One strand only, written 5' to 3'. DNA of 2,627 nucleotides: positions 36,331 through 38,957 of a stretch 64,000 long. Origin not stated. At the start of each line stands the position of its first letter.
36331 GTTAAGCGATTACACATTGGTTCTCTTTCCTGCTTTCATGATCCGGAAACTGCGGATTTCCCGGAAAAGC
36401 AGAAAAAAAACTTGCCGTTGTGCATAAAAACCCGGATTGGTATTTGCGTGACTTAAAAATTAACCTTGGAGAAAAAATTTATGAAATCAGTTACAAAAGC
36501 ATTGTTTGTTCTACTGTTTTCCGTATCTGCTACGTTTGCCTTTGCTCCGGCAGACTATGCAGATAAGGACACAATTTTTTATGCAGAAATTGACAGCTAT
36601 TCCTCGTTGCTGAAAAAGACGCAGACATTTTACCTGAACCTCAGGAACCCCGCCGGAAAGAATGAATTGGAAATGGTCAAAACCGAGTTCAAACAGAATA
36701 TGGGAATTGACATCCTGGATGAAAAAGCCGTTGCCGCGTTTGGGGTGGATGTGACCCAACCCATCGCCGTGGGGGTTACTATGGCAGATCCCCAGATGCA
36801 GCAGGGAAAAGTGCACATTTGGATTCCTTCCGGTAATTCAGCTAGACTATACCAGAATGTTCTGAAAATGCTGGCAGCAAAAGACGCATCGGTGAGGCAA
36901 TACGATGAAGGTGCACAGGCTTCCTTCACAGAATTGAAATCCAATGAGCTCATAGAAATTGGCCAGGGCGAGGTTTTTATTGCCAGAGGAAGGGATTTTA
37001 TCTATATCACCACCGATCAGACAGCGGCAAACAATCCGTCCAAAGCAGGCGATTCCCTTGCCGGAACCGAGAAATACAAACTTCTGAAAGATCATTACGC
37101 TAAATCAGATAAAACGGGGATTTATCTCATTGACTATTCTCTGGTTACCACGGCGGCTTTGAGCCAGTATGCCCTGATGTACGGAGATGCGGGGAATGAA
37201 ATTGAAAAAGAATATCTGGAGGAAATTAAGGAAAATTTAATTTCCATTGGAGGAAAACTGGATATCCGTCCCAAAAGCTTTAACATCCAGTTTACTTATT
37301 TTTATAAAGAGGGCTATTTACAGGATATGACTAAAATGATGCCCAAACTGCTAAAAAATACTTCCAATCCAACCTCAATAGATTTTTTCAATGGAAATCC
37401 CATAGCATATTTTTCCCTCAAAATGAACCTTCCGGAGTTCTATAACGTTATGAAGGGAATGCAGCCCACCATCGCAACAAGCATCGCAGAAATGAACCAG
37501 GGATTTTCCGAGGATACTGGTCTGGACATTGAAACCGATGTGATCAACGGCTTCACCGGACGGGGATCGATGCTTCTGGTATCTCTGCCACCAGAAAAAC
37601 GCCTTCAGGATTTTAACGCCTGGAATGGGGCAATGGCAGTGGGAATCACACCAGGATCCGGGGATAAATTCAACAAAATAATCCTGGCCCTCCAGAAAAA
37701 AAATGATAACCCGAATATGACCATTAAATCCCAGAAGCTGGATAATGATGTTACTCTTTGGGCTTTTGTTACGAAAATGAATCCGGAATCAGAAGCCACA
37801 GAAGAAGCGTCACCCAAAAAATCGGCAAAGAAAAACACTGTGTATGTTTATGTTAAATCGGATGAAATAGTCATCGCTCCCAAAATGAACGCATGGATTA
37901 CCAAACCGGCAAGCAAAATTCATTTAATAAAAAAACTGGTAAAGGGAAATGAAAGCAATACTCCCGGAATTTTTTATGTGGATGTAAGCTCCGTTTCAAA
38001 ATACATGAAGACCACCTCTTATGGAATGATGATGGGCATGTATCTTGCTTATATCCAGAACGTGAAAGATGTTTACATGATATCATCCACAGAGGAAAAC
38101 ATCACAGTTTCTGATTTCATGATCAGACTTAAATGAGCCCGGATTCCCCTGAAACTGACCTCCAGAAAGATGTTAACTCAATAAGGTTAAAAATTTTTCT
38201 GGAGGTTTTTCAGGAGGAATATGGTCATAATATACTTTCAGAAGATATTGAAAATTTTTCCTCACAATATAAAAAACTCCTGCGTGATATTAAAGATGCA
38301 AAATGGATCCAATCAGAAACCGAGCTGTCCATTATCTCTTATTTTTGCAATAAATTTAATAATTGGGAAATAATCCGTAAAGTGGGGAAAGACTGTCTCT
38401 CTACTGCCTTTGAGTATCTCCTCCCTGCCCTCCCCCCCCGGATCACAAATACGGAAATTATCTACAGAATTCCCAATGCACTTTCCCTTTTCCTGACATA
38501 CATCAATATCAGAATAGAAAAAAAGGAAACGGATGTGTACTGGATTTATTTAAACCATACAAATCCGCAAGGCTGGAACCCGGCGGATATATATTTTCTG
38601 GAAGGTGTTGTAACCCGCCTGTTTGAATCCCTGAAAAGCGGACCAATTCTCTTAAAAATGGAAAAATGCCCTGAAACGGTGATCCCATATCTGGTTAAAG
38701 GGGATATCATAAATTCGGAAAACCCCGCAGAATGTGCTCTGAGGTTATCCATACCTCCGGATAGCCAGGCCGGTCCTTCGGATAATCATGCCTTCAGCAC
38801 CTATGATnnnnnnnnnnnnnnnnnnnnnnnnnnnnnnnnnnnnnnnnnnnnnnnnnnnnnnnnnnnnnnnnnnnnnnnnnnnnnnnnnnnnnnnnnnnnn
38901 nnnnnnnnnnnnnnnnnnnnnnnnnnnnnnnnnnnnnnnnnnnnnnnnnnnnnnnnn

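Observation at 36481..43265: Translationally coupled five-gene operon linking a PP2C-TPR phosphatase, an MscS channel and FapA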

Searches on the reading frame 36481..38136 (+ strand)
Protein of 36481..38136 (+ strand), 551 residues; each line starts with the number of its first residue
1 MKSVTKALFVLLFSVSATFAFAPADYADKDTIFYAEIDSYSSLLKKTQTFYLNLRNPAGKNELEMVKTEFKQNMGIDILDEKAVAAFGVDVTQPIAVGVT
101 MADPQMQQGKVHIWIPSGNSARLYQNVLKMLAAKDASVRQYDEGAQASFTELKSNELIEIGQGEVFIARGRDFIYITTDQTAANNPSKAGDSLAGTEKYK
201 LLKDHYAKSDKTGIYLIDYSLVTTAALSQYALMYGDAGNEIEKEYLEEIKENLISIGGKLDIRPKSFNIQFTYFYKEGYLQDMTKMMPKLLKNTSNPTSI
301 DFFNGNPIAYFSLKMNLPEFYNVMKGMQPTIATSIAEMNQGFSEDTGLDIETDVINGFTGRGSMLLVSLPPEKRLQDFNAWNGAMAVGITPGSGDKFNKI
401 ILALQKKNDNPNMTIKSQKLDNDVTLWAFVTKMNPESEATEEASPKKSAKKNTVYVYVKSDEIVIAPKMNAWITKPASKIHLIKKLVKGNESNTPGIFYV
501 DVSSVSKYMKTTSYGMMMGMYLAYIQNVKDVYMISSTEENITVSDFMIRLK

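Call 3: search_protein_families(library=pfam, proteins=[window:36481-38136:+], max_evalue=0.01)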
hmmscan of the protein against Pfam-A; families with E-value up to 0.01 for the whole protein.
window:36481-38136:+ (551 aa): 0 families

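Call 10: search_protein_families(library=ncbifam, proteins=[window:36481-38136:+], max_evalue=0.01)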
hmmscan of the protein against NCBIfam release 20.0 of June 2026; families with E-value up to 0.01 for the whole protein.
window:36481-38136:+ (551 aa): 1 family
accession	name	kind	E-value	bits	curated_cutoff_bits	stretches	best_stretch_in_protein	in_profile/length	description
NF004638.0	PRK05988.1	equivalog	0.0034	17.2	198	1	5-96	25-114/159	formate dehydrogenase subunit gamma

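Call 57: search_protein_families(library=pfam, proteins=[window:36481-38136:+], max_evalue=1)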
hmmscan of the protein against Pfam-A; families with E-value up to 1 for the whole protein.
window:36481-38136:+ (551 aa): 1 family
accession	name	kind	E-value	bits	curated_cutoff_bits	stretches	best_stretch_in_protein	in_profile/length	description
PF10399.14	UCR_Fe-S_N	-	0.3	11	24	0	171-183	12-24/41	Ubiquitinol-cytochrome C reductase Fe-S subunit TAT signal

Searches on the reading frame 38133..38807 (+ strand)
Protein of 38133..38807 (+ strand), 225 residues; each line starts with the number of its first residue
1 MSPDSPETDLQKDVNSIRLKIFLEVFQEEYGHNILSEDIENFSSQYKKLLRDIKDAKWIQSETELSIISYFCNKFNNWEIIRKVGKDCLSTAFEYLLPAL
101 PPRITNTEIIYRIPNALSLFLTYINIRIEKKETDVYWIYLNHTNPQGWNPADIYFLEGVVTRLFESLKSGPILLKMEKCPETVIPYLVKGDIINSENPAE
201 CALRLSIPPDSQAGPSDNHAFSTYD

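Call 80: search_solved_structures(query=window:38133-38807:+, max_evalue=10)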
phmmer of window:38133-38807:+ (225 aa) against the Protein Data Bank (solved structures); distinct sequences matched with E-value up to 10: 1.
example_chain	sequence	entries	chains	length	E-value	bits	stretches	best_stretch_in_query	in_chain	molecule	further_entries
9ibq_A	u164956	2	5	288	1.1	12.1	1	49-116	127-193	BstEII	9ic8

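Call 81: search_protein_families(library=pfam, proteins=[window:38133-38807:+], max_evalue=1)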
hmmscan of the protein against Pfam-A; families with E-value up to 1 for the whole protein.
window:38133-38807:+ (225 aa): 0 families
